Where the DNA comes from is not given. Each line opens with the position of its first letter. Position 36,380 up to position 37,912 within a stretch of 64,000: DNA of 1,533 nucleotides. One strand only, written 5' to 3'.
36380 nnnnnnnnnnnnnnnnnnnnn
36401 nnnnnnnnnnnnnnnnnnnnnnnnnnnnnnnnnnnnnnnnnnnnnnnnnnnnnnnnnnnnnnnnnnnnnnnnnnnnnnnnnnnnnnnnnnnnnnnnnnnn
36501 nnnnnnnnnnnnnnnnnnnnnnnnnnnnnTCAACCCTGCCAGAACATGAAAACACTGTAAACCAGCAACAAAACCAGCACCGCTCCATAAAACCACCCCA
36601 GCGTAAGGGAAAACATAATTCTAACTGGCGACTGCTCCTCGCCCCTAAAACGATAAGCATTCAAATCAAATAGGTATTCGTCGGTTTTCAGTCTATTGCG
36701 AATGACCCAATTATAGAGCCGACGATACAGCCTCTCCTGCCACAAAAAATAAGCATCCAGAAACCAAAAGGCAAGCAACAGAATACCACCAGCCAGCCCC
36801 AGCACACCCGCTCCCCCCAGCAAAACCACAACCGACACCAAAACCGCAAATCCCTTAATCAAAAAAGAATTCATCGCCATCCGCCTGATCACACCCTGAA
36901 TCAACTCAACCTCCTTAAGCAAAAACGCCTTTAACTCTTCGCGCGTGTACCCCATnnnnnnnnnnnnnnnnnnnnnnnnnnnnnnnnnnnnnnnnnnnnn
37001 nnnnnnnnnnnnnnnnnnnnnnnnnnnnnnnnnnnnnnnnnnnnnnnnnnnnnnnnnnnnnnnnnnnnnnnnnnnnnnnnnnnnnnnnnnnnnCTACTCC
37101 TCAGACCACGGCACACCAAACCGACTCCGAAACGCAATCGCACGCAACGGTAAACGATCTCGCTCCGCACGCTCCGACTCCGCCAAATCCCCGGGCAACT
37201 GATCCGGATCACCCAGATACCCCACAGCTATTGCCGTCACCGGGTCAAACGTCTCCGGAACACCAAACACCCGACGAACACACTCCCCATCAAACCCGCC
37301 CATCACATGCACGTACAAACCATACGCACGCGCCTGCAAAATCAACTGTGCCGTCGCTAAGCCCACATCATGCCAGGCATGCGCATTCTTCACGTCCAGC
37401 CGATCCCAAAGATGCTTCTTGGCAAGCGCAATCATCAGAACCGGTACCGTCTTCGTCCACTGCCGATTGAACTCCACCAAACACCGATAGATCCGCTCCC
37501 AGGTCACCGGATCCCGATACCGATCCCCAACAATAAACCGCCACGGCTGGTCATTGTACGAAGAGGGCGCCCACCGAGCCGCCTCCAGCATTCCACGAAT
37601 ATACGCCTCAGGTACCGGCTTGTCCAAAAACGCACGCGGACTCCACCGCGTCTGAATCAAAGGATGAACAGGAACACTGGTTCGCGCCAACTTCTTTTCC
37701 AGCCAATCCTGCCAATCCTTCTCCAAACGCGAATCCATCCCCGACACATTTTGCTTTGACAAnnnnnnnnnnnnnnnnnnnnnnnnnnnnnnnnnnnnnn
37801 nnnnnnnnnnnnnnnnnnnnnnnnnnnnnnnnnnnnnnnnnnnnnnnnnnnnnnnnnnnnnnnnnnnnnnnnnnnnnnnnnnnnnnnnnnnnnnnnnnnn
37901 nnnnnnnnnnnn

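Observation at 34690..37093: Low-GC, unskewed island with a three-gene module (3-TM protein, ABC-type AAA ATPase, small split ORF): candidate uncharacterised defence/abortive-infection-like system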

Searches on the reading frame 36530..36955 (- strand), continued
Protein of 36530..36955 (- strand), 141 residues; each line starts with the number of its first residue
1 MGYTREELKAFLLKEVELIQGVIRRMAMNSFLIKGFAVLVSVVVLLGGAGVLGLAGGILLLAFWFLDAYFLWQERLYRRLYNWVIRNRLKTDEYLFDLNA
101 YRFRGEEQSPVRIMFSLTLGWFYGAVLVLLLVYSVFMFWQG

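Call 79: get_annotated_region(hit=H4, flank=3000)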
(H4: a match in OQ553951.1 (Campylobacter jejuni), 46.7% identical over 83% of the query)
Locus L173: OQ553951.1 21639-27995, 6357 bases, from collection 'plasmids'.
description: Campylobacter jejuni strain 15796150 plasmid p15796150, complete sequence
organism: Campylobacter jejuni (NCBI taxid 197)
taxonomy: Bacteria; Campylobacterota; Epsilonproteobacteria; Campylobacterales; Campylobacteraceae; Campylobacter; Campylobacter jejuni
host: -; source: Homo sapiens,human,feces; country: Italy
typing (MOB-suite, as given by PLSDB): conjugative; relaxase MOBP; mating-pair formation MPF_T
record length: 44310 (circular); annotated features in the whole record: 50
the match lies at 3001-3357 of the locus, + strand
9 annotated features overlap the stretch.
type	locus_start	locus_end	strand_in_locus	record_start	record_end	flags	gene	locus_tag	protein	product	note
CDS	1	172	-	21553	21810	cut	-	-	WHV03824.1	Integral membrane protein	-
CDS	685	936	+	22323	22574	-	-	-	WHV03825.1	HicB-like domain-containing protein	-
CDS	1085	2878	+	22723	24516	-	-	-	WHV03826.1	AAA family ATPase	-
CDS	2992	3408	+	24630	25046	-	-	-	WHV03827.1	DUF3899 domain-containing protein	-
CDS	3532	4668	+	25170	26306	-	-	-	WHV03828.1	TIR domain-containing protein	-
CDS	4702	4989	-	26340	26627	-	-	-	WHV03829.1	vapD,Endoribonuclease VapD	-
CDS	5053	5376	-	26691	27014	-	-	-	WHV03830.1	Plasmid replication protein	-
CDS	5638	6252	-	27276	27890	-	-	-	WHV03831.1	Cpp27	-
CDS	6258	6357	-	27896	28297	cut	-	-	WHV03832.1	Vapd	-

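Call 80: get_annotated_region(hit=H15, flank=3000)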
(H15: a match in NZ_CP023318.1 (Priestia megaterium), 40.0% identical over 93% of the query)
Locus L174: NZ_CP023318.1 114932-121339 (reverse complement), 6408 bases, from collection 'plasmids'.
description: Priestia megaterium strain A plasmid p1, complete sequence
organism: Priestia megaterium (NCBI taxid 1404)
taxonomy: Bacteria; Bacillota; Bacilli; Bacillales; Bacillaceae; Priestia; Priestia megaterium
host: -; source: Plant; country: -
typing (MOB-suite, as given by PLSDB): mobilizable; replicon rep_cluster_385; relaxase MOBP
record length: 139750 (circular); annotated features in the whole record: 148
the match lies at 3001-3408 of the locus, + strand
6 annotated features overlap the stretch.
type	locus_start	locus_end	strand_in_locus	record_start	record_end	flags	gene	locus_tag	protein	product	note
CDS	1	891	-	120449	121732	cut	-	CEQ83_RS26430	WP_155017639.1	hypothetical protein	-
CDS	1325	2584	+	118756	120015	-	dcm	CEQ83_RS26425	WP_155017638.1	DNA (cytosine-5-)-methyltransferase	GO:0006304 - DNA modification [Evidence IEA]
CDS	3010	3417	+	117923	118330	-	-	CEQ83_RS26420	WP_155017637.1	hypothetical protein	-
CDS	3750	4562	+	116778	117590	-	-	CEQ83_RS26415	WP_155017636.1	toll/interleukin-1 receptor domain-containing protein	-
CDS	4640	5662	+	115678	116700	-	-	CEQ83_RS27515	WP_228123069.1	TIR domain-containing protein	GO:0007165 - signal transduction [Evidence IEA]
CDS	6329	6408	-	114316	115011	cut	-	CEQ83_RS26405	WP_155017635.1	hypothetical protein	-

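Call 81: get_annotated_region(hit=H22, flank=2500)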
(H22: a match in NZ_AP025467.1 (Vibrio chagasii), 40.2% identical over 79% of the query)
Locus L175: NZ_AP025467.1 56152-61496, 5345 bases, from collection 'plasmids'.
description: Vibrio chagasii strain LMG 21353 plasmid p1, complete sequence
organism: Vibrio chagasii (NCBI taxid 170679)
taxonomy: Bacteria; Pseudomonadota; Gammaproteobacteria; Vibrionales; Vibrionaceae; Vibrio; Vibrio chagasii
host: -; source: -; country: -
typing (MOB-suite, as given by PLSDB): non-mobilizable
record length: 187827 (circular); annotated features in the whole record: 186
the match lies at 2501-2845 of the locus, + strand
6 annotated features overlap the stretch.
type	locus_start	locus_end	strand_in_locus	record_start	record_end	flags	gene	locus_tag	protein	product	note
CDS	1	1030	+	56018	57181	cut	-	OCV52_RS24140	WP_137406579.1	toll/interleukin-1 receptor domain-containing protein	GO:0007165 - signal transduction [Evidence IEA]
CDS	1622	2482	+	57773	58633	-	-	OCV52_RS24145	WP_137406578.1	hypothetical protein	-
CDS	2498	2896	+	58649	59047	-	-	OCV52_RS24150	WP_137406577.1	hypothetical protein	-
CDS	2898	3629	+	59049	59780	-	-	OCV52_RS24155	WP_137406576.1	TIR domain-containing protein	-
CDS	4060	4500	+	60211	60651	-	-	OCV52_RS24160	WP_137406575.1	hypothetical protein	-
CDS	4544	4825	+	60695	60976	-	-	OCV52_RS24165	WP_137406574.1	hypothetical protein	-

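Call 82: get_annotated_region(hit=H21, flank=2500)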
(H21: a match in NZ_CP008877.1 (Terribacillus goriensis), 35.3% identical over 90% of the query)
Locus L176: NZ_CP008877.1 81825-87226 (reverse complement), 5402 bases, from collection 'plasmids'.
description: Terribacillus goriensis strain MP602 plasmid pT1, complete sequence
organism: Terribacillus goriensis (NCBI taxid 386490)
taxonomy: Bacteria; Bacillota; Bacilli; Bacillales; Bacillaceae; Terribacillus; Terribacillus goriensis
host: -; source: Cryptomeria japonica var. sinensis; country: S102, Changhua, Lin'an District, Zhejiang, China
typing (MOB-suite, as given by PLSDB): mobilizable; relaxase MOBQ
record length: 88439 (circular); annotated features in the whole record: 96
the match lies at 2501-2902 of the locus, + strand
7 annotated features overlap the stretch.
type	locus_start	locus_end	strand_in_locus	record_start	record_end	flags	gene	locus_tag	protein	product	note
CDS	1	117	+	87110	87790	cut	-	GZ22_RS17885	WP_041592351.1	hypothetical protein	-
CDS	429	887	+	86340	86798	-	-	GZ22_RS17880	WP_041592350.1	hypothetical protein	-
CDS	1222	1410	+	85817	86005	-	-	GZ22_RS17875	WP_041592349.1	hypothetical protein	-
CDS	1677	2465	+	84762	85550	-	-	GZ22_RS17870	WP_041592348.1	toll/interleukin-1 receptor domain-containing protein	-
CDS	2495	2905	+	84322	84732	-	-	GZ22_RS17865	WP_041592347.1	hypothetical protein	-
CDS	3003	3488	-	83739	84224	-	-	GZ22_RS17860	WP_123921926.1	hypothetical protein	-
CDS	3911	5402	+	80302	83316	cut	-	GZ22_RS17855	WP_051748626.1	AAA domain-containing protein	-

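Call 83: get_annotated_region(hit=H16, flank=2500)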
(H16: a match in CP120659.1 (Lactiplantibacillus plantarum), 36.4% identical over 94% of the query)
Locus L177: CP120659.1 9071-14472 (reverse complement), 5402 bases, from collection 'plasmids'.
description: Lactiplantibacillus plantarum strain CYLB47 plasmid pCYLB47-1, complete sequence
organism: Lactiplantibacillus plantarum (NCBI taxid 1590)
taxonomy: Bacteria; Bacillota; Bacilli; Lactobacillales; Lactobacillaceae; Lactiplantibacillus; Lactiplantibacillus plantarum
host: -; source: whole organism,fermented mustard green; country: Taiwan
typing (MOB-suite, as given by PLSDB): mobilizable; replicon rep_cluster_167; relaxase MOBP
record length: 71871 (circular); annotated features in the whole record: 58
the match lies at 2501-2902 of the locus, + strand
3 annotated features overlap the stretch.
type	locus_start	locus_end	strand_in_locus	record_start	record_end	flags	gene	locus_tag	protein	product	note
CDS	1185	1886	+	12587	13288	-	-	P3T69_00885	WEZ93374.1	toll/interleukin-1 receptor domain-containing protein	-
CDS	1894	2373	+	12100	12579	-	-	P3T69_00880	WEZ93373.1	hypothetical protein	-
CDS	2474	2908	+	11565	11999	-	-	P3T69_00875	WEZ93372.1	hypothetical protein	-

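Call 84: get_annotated_region(hit=H19, flank=2500)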
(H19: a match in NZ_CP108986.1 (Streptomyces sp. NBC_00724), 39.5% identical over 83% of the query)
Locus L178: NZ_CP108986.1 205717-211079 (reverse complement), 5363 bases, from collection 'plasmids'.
description: Streptomyces sp. NBC_00724 plasmid unnamed1, complete sequence
organism: Streptomyces sp. NBC_00724 (NCBI taxid 2975812)
taxonomy: Bacteria; Actinomycetota; Actinomycetes; Kitasatosporales; Streptomycetaceae; Streptomyces; Streptomyces sp. NBC 00724
host: -; source: -; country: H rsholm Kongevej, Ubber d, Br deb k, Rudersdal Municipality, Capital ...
typing (MOB-suite, as given by PLSDB): non-mobilizable
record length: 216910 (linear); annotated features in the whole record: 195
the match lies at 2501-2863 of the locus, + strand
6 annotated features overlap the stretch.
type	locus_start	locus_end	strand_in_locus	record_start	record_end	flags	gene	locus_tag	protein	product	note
CDS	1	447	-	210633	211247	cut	-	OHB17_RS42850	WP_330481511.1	hypothetical protein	-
CDS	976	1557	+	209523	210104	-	-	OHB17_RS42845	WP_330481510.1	hypothetical protein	-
CDS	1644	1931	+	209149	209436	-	-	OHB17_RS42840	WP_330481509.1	hypothetical protein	-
CDS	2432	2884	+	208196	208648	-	-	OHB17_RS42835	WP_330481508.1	hypothetical protein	-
CDS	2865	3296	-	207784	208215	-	-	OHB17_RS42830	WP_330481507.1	HIT domain-containing protein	-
CDS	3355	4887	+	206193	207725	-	-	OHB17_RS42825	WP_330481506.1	toll/interleukin-1 receptor domain-containing protein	GO:0007165 - signal transduction [Evidence IEA]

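Call 85: get_annotated_region(hit=H1, flank=2500)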
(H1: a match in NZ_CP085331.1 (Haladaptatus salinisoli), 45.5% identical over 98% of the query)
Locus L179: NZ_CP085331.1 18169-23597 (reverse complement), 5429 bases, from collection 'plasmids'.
description: Haladaptatus salinisoli strain PSR8 plasmid unnamed4, complete sequence
organism: Haladaptatus salinisoli (NCBI taxid 2884876)
taxonomy: Archaea; Euryarchaeota; Halobacteria; Halobacteriales; Haladaptataceae; Haladaptatus; Haladaptatus salinisoli
host: -; source: cell culture,saline soil; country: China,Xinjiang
typing (MOB-suite, as given by PLSDB): non-mobilizable
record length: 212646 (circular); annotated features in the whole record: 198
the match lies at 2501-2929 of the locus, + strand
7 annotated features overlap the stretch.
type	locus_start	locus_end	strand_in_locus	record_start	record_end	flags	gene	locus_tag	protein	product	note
CDS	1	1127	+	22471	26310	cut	-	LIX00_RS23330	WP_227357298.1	DNA methyltransferase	-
CDS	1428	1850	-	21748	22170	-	-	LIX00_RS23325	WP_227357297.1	HIT domain-containing protein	-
CDS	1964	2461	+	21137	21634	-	-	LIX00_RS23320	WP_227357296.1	TIR domain-containing protein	-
CDS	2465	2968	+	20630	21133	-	-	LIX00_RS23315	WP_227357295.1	hypothetical protein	-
CDS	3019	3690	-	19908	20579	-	-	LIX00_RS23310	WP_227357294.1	hypothetical protein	-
CDS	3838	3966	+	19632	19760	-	-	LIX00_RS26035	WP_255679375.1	hypothetical protein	-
CDS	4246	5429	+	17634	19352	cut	-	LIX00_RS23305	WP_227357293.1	pentapeptide repeat-containing protein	-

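Call 86: search_protein_families(library=pfam, proteins=[L172:3489-3899:+, L173:2992-3408:+, L174:3010-3417:+, L175:2498-2896:+, L176:2495-2905:+, L177:2474-2908:+, L178:2432-2884:+, L179:2465-2968:+, P0342, P0298], max_evalue=1)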
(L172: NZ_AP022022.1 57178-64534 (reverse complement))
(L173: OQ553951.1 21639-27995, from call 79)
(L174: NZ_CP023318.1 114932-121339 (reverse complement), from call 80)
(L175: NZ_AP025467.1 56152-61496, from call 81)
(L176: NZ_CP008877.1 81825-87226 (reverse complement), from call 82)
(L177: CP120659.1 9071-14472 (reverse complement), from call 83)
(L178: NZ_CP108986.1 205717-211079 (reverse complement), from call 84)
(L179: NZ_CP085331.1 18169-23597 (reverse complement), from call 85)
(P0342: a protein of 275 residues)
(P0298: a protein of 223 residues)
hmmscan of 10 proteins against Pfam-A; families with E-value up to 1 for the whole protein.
L172:3489-3899:+ (136 aa): 1 family
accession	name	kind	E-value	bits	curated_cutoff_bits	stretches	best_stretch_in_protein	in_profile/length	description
PF11683.13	DUF3278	-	0.0052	17.3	26.6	1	13-77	28-94/130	Protein of unknown function (DUF3278)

L173:2992-3408:+ (138 aa): 2 families
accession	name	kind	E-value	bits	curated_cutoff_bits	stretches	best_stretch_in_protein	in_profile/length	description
PF14340.12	DUF4395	-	0.057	14.2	24.5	1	35-132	13-107/130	Domain of unknown function (DUF4395)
PF08953.17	DUF1899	-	0.099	12.9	20.7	1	76-98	20-42/66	Domain of unknown function (DUF1899)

L174:3010-3417:+ (135 aa): 0 families

L175:2498-2896:+ (132 aa): 1 family
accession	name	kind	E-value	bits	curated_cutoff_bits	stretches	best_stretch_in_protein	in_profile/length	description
PF18914.6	DUF5666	-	0.3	11.8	27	1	12-32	1-21/60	Domain of unknown function (DUF5666)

L176:2495-2905:+ (136 aa): 0 families

L177:2474-2908:+ (144 aa): 2 families
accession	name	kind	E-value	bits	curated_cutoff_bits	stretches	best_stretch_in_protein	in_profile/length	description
PF11683.13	DUF3278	-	0.0013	19.3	26.6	1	23-101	27-103/130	Protein of unknown function (DUF3278)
PF05814.16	Ac76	-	0.32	11.5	22.5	1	44-101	7-65/83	Orf76 (Ac76)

L178:2432-2884:+ (150 aa): 0 families

L179:2465-2968:+ (167 aa): 1 family
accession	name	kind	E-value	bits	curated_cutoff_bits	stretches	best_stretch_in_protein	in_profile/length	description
PF10031.14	DUF2273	-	0.91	10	25.4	0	37-68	4-35/48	Small integral membrane protein (DUF2273)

P0342 (275 aa): 1 family
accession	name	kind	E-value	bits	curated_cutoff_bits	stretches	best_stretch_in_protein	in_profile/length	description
PF02732.21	ERCC4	-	0.1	12.9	24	1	83-123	46-82/140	ERCC4 domain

P0298 (223 aa): 0 families

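Call 98: search_solved_structures(query=A8, max_evalue=10)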
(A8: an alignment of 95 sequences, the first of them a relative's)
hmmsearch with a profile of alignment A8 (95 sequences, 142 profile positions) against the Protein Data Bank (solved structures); distinct sequences matched with E-value up to 10: 0.

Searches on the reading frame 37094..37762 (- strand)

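Call 3: search_protein_families(library=pfam, proteins=[window:37094-37762:-], max_evalue=0.1)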
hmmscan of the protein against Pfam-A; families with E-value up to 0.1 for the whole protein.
window:37094-37762:- (222 aa): 2 families
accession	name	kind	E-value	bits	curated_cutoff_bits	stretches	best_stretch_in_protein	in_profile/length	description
PF00881.29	Nitroreductase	-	3.8e-24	86.2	23.5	1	36-182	1-167/167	Nitroreductase family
PF14512.11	TM1586_NiRdase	-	2.2e-06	27.9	27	1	54-81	159-186/215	Putative TM nitroreductase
